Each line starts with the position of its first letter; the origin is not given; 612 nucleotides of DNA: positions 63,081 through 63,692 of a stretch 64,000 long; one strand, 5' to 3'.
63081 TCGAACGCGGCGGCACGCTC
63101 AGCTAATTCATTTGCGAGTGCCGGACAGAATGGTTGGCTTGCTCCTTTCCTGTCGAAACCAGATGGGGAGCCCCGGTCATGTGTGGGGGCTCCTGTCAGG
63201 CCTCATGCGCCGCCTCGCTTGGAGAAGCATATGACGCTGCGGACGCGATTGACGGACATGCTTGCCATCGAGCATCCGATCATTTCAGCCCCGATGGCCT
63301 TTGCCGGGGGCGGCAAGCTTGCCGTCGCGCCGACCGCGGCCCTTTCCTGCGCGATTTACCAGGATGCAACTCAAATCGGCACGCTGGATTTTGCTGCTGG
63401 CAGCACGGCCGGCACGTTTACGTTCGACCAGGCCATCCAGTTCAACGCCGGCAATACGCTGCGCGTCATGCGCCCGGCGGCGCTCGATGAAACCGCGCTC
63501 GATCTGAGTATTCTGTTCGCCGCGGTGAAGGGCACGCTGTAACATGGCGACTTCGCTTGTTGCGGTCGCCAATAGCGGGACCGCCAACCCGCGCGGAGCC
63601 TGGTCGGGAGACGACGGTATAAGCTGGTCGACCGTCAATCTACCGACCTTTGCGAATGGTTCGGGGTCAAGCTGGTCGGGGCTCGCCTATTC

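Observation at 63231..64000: Second tail/RBP module fused through an 8-bp microhomology into a truncated host gene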

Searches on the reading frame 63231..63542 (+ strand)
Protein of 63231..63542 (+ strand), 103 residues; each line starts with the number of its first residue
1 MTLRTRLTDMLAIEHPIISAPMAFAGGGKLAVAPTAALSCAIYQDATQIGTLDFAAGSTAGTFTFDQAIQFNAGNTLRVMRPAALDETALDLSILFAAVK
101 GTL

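Call 16: search_protein_families(library=pfam, proteins=[window:63231-63542:+], max_evalue=0.01)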
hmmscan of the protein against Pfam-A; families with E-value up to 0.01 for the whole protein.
window:63231-63542:+ (103 aa): 0 families

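Call 29: search_protein_families(library=phrogs, proteins=[window:63231-63542:+], max_evalue=0.01)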
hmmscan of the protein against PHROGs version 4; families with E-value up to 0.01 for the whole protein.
window:63231-63542:+ (103 aa): 2 families
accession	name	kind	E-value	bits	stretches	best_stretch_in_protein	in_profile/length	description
phrog_29809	-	unknown function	1.2e-07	33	1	30-96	98-165/170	-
phrog_22757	-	unknown function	1.1e-05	26.1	1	36-97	113-188/193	-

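Call 44: find_encoding_contigs(protein=window:63231-63542:+, flank=10000, max_places=10)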
Protein window:63231-63542:+ (103 aa): no gene with exactly this product is on record in the collection.
